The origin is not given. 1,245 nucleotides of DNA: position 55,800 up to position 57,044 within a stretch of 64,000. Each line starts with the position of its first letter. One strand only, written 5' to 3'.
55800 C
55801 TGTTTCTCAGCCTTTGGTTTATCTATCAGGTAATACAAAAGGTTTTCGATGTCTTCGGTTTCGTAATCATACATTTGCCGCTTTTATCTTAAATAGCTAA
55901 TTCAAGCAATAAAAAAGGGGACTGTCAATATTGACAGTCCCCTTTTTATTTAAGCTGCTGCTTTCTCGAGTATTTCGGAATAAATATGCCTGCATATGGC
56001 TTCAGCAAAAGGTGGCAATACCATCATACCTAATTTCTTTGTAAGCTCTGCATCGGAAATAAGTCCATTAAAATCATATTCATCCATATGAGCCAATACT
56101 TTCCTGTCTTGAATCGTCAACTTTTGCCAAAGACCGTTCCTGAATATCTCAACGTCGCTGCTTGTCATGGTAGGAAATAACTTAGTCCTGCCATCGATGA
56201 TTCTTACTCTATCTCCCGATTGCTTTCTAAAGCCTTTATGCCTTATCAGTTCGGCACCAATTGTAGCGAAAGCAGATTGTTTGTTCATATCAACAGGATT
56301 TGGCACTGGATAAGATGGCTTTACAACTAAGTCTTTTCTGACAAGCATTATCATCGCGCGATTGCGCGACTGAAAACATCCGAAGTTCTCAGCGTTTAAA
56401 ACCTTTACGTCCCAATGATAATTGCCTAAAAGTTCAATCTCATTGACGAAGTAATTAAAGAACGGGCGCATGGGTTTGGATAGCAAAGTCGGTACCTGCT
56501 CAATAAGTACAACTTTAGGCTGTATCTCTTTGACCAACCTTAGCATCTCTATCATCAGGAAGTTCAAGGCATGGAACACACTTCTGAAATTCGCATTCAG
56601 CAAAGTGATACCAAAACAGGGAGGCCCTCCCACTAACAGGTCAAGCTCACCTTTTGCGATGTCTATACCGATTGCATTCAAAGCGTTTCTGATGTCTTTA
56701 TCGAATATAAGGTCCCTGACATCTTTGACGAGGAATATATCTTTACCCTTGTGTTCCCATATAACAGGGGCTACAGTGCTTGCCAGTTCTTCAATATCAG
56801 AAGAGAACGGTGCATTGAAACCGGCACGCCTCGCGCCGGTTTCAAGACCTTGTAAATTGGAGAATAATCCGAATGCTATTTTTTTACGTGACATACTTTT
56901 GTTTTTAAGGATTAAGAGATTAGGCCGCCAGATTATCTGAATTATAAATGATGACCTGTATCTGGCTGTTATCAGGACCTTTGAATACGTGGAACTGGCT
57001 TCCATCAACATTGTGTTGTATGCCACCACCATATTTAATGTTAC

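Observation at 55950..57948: ParB-like + C5-methyltransferase pair in which both cofactor-binding motifs are remodelled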

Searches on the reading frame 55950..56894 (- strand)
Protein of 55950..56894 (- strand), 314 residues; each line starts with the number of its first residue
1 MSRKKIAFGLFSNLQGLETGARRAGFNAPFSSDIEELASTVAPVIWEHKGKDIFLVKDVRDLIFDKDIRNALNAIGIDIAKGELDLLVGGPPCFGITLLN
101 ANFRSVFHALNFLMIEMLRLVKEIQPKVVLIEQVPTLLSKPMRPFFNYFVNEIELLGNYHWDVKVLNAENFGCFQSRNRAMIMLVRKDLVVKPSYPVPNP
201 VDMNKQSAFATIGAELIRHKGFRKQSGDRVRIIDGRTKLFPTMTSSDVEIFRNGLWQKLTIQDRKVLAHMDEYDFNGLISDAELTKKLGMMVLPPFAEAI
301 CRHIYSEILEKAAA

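Call 3: search_protein_families(library=pfam, proteins=[window:55950-56894:-], max_evalue=0.01)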
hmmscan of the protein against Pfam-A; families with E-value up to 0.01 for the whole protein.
window:55950-56894:- (314 aa): 1 family
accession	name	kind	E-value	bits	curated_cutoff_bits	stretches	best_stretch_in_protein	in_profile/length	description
PF00145.23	DNA_methylase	-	2.5e-26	93.3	22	1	10-200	6-175/324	C-5 cytosine-specific DNA methylase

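Call 4: search_protein_families(library=ncbifam, proteins=[window:55950-56894:-], max_evalue=0.01)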
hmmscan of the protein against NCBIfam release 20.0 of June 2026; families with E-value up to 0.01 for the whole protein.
window:55950-56894:- (314 aa): 1 family
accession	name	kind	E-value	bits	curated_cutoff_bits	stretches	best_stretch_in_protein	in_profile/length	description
TIGR00675.1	dcm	superfamily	4e-22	79.3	100.65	1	10-205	4-178/329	DNA (cytosine-5-)-methyltransferase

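Call 7: search_solved_structures(query=window:55950-56894:-, show_alignments=2)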
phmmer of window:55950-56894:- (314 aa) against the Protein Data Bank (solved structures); distinct sequences matched with E-value up to 0.001: 43.
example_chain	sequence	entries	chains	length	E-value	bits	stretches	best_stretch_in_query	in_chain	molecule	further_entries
8yf3_A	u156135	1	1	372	8.7e-11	44.7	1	110-193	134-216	Cytosine-specific methyltransferase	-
3g7u_A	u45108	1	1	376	3.1e-08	36.3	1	8-194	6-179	Cytosine-specific methyltransferase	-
1dct_A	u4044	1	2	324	4.1e-08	35.9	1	83-201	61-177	PROTEIN (MODIFICATION METHYLASE HAEIII)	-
1svu_A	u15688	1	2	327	2.1e-07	33.6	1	83-205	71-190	Modification methylase HhaI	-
1fjx_A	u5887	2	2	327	2.1e-07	33.6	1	83-205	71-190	HHAI DNA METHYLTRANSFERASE | MODIFICATION METHYLASE HHAI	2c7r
10mh_A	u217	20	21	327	2.1e-07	33.6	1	83-205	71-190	PROTEIN (CYTOSINE-SPECIFIC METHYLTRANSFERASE HHAI) | HaeIII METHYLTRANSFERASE | Modification methylase HhaI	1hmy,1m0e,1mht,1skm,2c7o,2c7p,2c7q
2uyh_A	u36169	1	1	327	2.6e-07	33.3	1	83-205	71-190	MODIFICATION METHYLASE HHAI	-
3pt9_A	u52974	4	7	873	2.7e-07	33.2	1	10-198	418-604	DNA (cytosine-5)-methyltransferase 1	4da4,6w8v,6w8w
2i9k_A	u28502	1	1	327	2.9e-07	33.1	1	83-205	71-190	Modification methylase HhaI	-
3pt6_A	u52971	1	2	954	3.3e-07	33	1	10-198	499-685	DNA (cytosine-5)-methyltransferase 1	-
2zcj_A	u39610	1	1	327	5.5e-07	32.2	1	83-205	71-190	Modification methylase HhaI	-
5guv_A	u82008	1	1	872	5.6e-07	32.2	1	10-198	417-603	DNA (cytosine-5)-methyltransferase 1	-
5wy1_A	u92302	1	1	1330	5.7e-07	32.2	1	10-198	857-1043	DNA (cytosine-5)-methyltransferase 1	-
3av4_A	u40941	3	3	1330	5.7e-07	32.2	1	10-198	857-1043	DNA (cytosine-5)-methyltransferase 1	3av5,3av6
3ubt_Y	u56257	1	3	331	1e-06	31.4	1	83-201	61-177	Modification methylase HaeIII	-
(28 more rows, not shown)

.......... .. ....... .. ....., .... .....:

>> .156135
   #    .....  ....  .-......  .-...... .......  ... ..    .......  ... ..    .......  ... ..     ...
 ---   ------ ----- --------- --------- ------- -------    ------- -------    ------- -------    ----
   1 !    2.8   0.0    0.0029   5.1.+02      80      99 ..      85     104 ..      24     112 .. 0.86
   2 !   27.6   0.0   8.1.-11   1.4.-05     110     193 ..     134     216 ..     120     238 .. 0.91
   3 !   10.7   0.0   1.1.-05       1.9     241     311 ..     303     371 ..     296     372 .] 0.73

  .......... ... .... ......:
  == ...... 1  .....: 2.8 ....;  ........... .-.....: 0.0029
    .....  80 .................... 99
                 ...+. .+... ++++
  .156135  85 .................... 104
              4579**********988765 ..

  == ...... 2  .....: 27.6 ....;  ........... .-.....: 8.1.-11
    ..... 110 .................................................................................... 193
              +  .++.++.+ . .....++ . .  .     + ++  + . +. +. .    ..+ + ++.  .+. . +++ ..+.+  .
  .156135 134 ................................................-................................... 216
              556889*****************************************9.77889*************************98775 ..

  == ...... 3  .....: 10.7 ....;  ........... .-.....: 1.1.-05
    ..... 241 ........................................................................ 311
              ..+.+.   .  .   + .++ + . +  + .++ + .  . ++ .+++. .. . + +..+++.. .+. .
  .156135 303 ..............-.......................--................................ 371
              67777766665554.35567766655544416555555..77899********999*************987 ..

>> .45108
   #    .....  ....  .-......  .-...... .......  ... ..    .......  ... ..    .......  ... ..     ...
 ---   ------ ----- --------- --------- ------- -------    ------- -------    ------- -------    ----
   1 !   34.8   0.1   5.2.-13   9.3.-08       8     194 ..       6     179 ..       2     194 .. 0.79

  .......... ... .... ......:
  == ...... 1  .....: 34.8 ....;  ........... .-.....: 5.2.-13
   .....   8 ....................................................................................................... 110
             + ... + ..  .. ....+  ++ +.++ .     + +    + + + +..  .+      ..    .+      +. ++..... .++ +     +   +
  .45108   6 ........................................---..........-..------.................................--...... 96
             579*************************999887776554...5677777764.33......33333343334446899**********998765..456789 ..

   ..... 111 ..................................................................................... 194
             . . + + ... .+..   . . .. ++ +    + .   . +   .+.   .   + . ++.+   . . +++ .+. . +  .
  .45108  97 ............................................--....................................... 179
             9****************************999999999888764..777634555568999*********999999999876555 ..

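Call 8: find_homologous_proteins(query=window:55950-56894:-)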
Query window:55950-56894:- (314 aa): 31 proteins with E <= 0.001 among 2246 candidates.
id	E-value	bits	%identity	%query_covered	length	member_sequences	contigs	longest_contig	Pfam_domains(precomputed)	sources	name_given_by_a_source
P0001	2.9e-206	701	99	100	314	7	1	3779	PF00145.24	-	-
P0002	3.0e-164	563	80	100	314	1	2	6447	PF00145.24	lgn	-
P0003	7.6e-123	428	62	100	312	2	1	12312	PF00145.24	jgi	-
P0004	1.8e-112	393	60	98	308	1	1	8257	PF00145.24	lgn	-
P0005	1.9e-108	380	57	100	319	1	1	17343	PF00145.24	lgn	-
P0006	9.7e-96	339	51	100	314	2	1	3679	PF00145.24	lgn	-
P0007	3.9e-92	327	52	99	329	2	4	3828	PF00145.24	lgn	-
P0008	3.9e-89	317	50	97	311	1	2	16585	PF00145.24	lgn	-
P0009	5.2e-88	313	53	100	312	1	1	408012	PF00145.24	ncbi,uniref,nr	ncbi:hypothetical protein CJD36_016810 [Flavipsychrobacter stenotrophus]|uniref:DNA (cytosine-5-)-me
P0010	6.7e-88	313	71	60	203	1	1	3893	PF00145.24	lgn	-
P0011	2.0e-87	311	48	99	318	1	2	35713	PF00145.24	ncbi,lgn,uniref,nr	ncbi:DNA cytosine methyltransferase [Flavobacterium sp. UBA7682]|uniref:DNA cytosine methyltransfera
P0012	5.8e-87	310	51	100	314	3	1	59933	PF00145.24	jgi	jgi:site-specific DNA-cytosine methylase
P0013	8.6e-84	299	51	99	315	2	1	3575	PF00145.24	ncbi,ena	-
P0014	8.8e-84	299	51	100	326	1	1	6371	PF00145.24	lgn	-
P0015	1.4e-83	299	52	99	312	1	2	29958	PF00145.24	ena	-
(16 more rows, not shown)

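Call 14: find_encoding_contigs(protein=P0009, flank=10000, max_places=2)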
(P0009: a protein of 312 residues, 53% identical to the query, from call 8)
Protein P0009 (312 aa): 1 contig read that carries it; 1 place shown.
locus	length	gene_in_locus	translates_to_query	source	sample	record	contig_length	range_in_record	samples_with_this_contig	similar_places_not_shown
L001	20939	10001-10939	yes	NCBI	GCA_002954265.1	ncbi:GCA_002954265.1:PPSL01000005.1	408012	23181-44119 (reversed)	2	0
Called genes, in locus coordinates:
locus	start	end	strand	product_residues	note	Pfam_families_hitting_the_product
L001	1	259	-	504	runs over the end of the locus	-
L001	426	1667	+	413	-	PF13102:Phage_int_SAM_5, PF00589:Phage_integrase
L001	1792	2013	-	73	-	-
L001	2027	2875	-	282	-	-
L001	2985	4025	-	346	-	PF13020:NOV_C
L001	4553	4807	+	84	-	-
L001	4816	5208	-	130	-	PF14022:DUF4238 (weak)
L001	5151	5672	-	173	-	PF14022:DUF4238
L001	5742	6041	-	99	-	-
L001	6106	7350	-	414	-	PF13102:Phage_int_SAM_5, PF00589:Phage_integrase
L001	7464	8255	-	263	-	-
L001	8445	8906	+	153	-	-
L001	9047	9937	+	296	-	-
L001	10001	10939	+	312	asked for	PF00145:DNA_methylase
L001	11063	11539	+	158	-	-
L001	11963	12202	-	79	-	-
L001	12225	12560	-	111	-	PF21781:DUF6876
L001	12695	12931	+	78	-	-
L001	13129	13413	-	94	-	-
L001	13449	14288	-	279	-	-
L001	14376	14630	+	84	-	PF13560:HTH_31, PF12844:HTH_19 (weak), PF01381:HTH_3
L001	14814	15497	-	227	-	-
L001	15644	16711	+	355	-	-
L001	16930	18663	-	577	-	PF17854:FtsK_alpha, PF01580:FtsK_SpoIIIE, PF09397:FtsK_gamma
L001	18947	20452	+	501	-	PF08800:BT4734-like_N (weak)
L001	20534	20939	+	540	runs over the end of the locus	PF02463:SMC_N (weak), PF13175:AAA_15, PF13476:AAA_23 (weak), PF13304:AAA_21 (weak), PF13175:AAA_15, PF13304:AAA_21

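Call 15: find_encoding_contigs(protein=P0005, flank=10000, max_places=2)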
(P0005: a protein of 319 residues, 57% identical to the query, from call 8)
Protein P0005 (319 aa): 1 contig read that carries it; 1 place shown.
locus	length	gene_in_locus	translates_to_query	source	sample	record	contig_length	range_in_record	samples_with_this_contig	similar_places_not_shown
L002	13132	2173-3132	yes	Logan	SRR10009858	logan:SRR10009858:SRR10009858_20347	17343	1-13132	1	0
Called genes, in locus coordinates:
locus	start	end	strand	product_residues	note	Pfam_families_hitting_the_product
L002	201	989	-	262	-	-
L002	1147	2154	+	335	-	-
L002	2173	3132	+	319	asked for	PF00145:DNA_methylase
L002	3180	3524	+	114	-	-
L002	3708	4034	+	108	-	-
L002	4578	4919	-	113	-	PF21781:DUF6876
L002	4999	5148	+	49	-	-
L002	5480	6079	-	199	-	-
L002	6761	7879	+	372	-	-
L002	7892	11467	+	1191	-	-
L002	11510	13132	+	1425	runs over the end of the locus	PF20041:DUF6443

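Call 16: find_encoding_contigs(protein=P0012, flank=10000, max_places=2)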
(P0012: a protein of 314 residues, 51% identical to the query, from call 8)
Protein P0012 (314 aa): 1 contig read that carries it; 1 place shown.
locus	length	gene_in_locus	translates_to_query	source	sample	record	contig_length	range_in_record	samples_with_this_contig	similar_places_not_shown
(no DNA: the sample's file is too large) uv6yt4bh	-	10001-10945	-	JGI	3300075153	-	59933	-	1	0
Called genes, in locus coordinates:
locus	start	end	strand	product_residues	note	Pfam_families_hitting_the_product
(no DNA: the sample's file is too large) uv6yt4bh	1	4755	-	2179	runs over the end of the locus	PF03534:SpvB, PF01839:FG-GAP (faint), PF13517:FG-GAP_3, PF12256:TcdB_toxin_midN, PF05593:RHS_repeat (weak), PF25023:TEN_YD-shell (weak), PF05593:RHS_repeat (weak), PF25023:TEN_YD-shell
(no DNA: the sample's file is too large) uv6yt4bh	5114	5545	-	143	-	-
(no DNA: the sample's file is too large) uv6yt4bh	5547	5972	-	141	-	-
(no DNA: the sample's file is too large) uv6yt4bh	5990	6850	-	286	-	-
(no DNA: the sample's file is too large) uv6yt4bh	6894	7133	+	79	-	PF13560:HTH_31, PF01381:HTH_3, PF13413:HTH_25 (weak)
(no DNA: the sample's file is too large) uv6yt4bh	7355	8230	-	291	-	-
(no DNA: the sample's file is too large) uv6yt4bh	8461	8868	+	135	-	-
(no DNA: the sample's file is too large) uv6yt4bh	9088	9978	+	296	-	-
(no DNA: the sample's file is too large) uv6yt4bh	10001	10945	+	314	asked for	PF00145:DNA_methylase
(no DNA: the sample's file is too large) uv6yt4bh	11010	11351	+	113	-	-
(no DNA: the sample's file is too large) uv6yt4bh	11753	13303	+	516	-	PF12717:Cnd1 (faint), PF13646:HEAT_2 (faint), PF02985:HEAT (faint), PF13513:HEAT_EZ (faint), PF21581:SCD (faint)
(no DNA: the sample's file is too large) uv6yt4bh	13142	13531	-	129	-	-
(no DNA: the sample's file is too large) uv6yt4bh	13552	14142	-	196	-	-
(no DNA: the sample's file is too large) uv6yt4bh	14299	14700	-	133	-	PF07007:LprI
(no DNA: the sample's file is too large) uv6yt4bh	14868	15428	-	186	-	-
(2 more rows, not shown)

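Call 32: search_protein_families(library=padloc, proteins=[window:55950-56894:-], max_evalue=0.01)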
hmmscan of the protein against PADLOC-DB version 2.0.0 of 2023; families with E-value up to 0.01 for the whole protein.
window:55950-56894:- (314 aa): 58 families (the best 25 are shown)
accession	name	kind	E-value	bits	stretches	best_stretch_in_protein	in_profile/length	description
PDLC03326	MTase_II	-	8.6e-32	108.8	1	2-206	2-195/412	Type II methyltransferase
PDLC03378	MTase_II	-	1.5e-29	101.4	1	9-202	7-184/344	Type II methyltransferase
PDLC03234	MTase_II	-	2.9e-29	100.5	1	3-203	3-188/375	Type II methyltransferase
PDLC00026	DruM2|DruM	-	1.8e-28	98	1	4-250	4-202/336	DNA cytosine methylase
PDLC00033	DruM2|DruM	-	3.5e-28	96.9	1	9-233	26-232/368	DNA cytosine methylase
PDLC03272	MTase_II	-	2.4e-25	87.5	1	7-206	77-256/407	Type II methyltransferase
PDLC03237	MTase_II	-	9.4e-18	61.5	1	8-191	797-974/1036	Type II methyltransferase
PDLC02649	DrmMII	-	3.2e-15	54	1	67-196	103-228/422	DrmMII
PDLC00027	DruM2|DruM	-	6.4e-15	53.4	1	9-199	16-185/361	DNA cytosine methylase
PDLC03731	oMTase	-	2.3e-14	51.2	1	56-206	48-193/326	orphan methyltransferase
PDLC03225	MTase_II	-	2.3e-14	51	2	35-140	37-142/615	Type II methyltransferase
PDLC00031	DruM2|DruM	-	1.3e-13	48.8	1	9-200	16-186/361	DNA cytosine methylase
PDLC03279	MTase_II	-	1.5e-13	48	1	79-183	67-170/587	Type II methyltransferase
PDLC00030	DruM2|DruM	-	4.3e-13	47.2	1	8-193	9-192/380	DNA cytosine methylase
PDLC00029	DruM2|DruM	-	5.1e-13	47.1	1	80-201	64-181/329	DNA cytosine methylase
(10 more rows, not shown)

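Call 33: search_protein_families(library=phrogs, proteins=[window:55950-56894:-], max_evalue=0.01)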
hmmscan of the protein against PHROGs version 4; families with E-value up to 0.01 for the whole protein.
window:55950-56894:- (314 aa): 3 families
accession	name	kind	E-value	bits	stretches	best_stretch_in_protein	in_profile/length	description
phrog_116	-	other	5.9e-31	108.5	1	4-313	207-498/779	DNA methyltransferase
phrog_363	-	other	6.5e-19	69.2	1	10-304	59-312/327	DNA methyltransferase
phrog_36001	-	unknown function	2.8e-12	46.7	2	113-248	490-626/715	-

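Call 35: predict_structure(alignment_id=A1)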
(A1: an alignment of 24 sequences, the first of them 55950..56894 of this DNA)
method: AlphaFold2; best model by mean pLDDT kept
length: 314 residues; sequences in the alignment: 24
mean_pLDDT: 91.0   pTM: 0.90
mean pLDDT of the five models: 91.0, 90.8, 90.0, 89.7, 88.2
residues with pLDDT >= 90: 255; 70-90: 32; 50-70: 24; < 50: 3
segments of 3 or more residues with pLDDT < 50: none
pLDDT, mean of each block of 10 residues (from residue 1): 84 96 96 94 81 93 96 93 97 61 72 96 98 93 94 98 98 95 98 98 96 91 60 91 81 94 96 94 92 97 98 90
secondary structure, 60 per line:
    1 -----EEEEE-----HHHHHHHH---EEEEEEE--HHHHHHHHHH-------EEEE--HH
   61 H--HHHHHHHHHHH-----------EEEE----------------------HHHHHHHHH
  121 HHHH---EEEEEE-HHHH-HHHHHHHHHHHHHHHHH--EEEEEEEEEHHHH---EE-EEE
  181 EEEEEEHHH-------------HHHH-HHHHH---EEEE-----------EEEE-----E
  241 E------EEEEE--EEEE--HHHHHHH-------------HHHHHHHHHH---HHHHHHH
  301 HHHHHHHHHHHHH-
elements in order: E6-10 H16-23 E27-33 H36-45 E53-56 H64-74 E86-89 H112-124 E128-133 H135-138 H140-156 E159-167 H168-171 E178-186 H203-206 H208-212 E216-219 E231-234 E248-252 E255-258 H261-267 H281-290 H294-313

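Call 39: fold_search(model_id=the predicted structure, library=pdb)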
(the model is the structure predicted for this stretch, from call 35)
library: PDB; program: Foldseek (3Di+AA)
matches with E <= 10: 1449; with E <= 0.001: 232
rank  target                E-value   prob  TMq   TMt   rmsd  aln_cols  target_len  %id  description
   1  8yf3                  6.2e-17  1.00  0.71  0.67   5.8       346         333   20  DNA cytosine C5-carboxymethyltransferase in complex with Cx-SAM (released 2025-09-03)
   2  3ubt_A                2.5e-15  1.00  0.71  0.68   7.0       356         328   18  Crystal Structure of C71S Mutant of DNA Cytosine-5 Methyltransferase M.HaeIII Bound to DNA (released 2012-10-03)
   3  3g7u                  3.4e-15  1.00  0.74  0.67   9.0       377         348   19  Crystal structure of putative DNA modification methyltransferase encoded within prophage Cp-933R (E.coli) (released 2009-02-24)
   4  9ped_A                4.0e-15  1.00  0.72  0.31   9.4       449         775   17  Cryo-EM structure of Arabidopsis thaliana Met1 in complex with DNA (released 2025-10-22)
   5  2uyc_A                6.1e-15  1.00  0.74  0.71   4.3       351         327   17  HhaI DNA methyltransferase R163N mutant complex with 13mer GCGC-GMGC oligonucleotide and SAH (released 2008-05-27)
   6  1dct_A                6.8e-15  1.00  0.67  0.65   8.5       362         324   17  DNA (CYTOSINE-5) METHYLASE FROM HAEIII COVALENTLY BOUND TO DNA (released 1995-09-15)
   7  2uz4_A                9.6e-15  1.00  0.74  0.71   4.2       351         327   17  HhaI DNA methyltransferase R165N mutant complex with 13mer GCGC-GMGC oligonucleotide and SAH (released 2008-06-03)
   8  2z6q_A                1.3e-14  1.00  0.74  0.71   4.3       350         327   17  Ternary structure of Arg165Ala M.HhaI C5-Cytosine DNA methyltransferase with unmodified DNA and AdoHcy (released 2007-08-28)
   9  9v4p_A                1.3e-14  1.00  0.71  0.31   9.1       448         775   17  Cryo-EM structure of A. thaliana MET1(610-1534) bound covalently to a hemi-mCpG DNA (released 2025-11-26)
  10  9m5u_A                1.6e-14  1.00  0.72  0.30   9.7       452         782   16  Cryo-EM structure of Arabidopsis thaliana MET1 (aa:621-1534) in complex with hemimethylated DNA analog (released 2025-08-20)
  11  2uyh_A                1.7e-14  1.00  0.72  0.70   5.4       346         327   18  HhaI DNA methyltransferase S87Q-Q237S mutant complex with 13mer GCGC- GMGC oligonucleotide and SAH (released 2008-05-27)
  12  2i9k_A                2.2e-14  1.00  0.73  0.71   4.5       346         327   18  Engineered Extrahelical Base Destabilization Enhances Sequence Discrimination of DNA Methyltransferase M.HhaI (released 2006-10-10)
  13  9v4o                  3.5e-14  1.00  0.69  0.22  10.0       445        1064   16  Cryo-EM structure of A. thaliana MET1 with bound SAH (released 2025-11-26)
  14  1svu_B                5.8e-14  1.00  0.67  0.67   5.7       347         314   18  Structure of the Q237W mutant of HhaI DNA methyltransferase: an insight into protein-protein interactions (released 2004-06-29)
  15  9pec                  5.8e-14  1.00  0.64  0.31  10.4       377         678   17  Cryo-EM structure of Arabidopsis thaliana Met1 (RFTS free) (released 2025-10-22)
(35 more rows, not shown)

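Call 45: find_related_loci(query=A4, collection=genome_contigs, flank=8000)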
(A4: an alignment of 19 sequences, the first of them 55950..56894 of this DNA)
Query A4 (314 aa) in genome_contigs; peptide patterns used: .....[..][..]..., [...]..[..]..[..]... (x = any residue, [..] = any of these).
22 stretches matched a pattern; 12 encode a relative of the query (tblastn E <= 1e-3); 12 distinct loci.
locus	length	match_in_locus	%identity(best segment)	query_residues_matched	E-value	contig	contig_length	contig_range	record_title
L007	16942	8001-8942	100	1-314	0e+0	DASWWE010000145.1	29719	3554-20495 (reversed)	MAG TPA_asm: Flavipsychrobacter sp. isolate SMAG_U3648 k141_455750, whole genome shotgun sequence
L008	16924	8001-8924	53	1-313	1e-97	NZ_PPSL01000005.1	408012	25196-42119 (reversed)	Flavipsychrobacter stenotrophus strain RB1R16 scaffold9, whole genome shotgun sequence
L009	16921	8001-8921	47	1-312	7e-86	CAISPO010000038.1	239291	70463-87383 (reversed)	MAG: uncultured Bacteroidetes bacterium isolate AM-lipid-02-D3_bin-1152 genome assembly, contig: bin-1152:38/74, whole g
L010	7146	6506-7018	33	6-168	4e-20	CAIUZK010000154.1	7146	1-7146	MAG: uncultured Bacteroidetes bacterium isolate MJ-time_bin-5616 genome assembly, contig: bin-5616:154/275, whole genome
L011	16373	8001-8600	32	7-209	2e-19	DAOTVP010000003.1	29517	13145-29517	MAG TPA_asm: Anaerolineae bacterium isolate H110_65 479034, whole genome shotgun sequence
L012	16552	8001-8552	31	2-187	8e-19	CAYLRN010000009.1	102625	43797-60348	MAG TPA_asm: uncultured Lentisphaeraceae bacterium isolate SRP225648_co1_977 genome assembly, contig: NODE_233_length_10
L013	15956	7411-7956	29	3-186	2e-17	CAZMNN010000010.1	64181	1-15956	MAG TPA_asm: uncultured Lentisphaeraceae bacterium isolate binchicken_co370_263 genome assembly, contig: NODE_618_length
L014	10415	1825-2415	31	5-207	1e-17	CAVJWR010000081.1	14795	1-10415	Limosilactobacillus gorillae isolate H07618-L1_cleanbin_000041 genome assembly, contig: Spades_H07618-L1_contig_3161, wh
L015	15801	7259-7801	29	4-186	1e-15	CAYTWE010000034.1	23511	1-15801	MAG TPA_asm: uncultured Lentisphaeraceae bacterium isolate SRP350583_co2_409 genome assembly, contig: NODE_2999_length_2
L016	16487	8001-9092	24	7-312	4e-15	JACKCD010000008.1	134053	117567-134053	MAG: Ardenticatenaceae bacterium isolate HK-STAS-CHLO-38 HK-STAS-CHLO-38_8, whole genome shotgun sequence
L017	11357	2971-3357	34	5-139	1e-14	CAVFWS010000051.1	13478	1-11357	Clostridium sp. CAG:138 isolate H07615-L1_cleanbin_000049 genome assembly, contig: Spades_H07615-L1_contig_3662, whole g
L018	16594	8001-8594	29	5-208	5e-14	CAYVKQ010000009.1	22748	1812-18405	MAG TPA_asm: uncultured Lentisphaerales bacterium isolate SRP192927_co6_47 genome assembly, contig: NODE_4700_length_227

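Call 51: search_solved_structures(query=A4, show_alignments=5, max_evalue=1e-8)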
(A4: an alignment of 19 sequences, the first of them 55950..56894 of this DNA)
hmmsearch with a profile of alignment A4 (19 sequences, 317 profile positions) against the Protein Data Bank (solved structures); distinct sequences matched with E-value up to 1e-8: 43.
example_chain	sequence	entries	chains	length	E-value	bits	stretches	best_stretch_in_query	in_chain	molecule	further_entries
10mh_A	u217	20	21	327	1.1e-21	80.5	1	78-200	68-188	PROTEIN (CYTOSINE-SPECIFIC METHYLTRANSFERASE HHAI) | HaeIII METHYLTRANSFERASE | Modification methylase HhaI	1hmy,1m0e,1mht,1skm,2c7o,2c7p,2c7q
1fjx_A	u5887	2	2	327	1.1e-21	80.5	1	78-200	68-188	HHAI DNA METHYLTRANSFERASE | MODIFICATION METHYLASE HHAI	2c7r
1svu_A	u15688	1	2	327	1.1e-21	80.5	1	78-200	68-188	Modification methylase HhaI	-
2uyh_A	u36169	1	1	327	1.1e-21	80.5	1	78-200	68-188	MODIFICATION METHYLASE HHAI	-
2i9k_A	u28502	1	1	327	6.4e-21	78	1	78-200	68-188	Modification methylase HhaI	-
2zcj_A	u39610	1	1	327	7.7e-21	77.7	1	78-200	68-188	Modification methylase HhaI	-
2z6u_A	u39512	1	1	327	1.4e-20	76.9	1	78-200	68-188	Modification methylase HhaI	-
2uz4_A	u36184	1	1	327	1.5e-20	76.8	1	78-200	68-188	MODIFICATION METHYLASE HHAI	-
2uyc_A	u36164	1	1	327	1.5e-20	76.8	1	78-200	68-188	MODIFICATION METHYLASE HHAI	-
2z6q_A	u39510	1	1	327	2e-20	76.4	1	78-200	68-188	Modification methylase HhaI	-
2z6a_A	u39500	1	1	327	4.8e-20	75.1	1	78-200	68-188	Modification methylase HhaI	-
3g7u_A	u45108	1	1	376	4.7e-17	65.3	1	7-191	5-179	Cytosine-specific methyltransferase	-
8yf3_A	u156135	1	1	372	1e-15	60.9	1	108-189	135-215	Cytosine-specific methyltransferase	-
1dct_A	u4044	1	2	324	2.1e-15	59.9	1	8-198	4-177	PROTEIN (MODIFICATION METHYLASE HAEIII)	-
9v36_A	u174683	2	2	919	5.9e-15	58.4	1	7-197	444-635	DNA (cytosine-5)-methyltransferase 1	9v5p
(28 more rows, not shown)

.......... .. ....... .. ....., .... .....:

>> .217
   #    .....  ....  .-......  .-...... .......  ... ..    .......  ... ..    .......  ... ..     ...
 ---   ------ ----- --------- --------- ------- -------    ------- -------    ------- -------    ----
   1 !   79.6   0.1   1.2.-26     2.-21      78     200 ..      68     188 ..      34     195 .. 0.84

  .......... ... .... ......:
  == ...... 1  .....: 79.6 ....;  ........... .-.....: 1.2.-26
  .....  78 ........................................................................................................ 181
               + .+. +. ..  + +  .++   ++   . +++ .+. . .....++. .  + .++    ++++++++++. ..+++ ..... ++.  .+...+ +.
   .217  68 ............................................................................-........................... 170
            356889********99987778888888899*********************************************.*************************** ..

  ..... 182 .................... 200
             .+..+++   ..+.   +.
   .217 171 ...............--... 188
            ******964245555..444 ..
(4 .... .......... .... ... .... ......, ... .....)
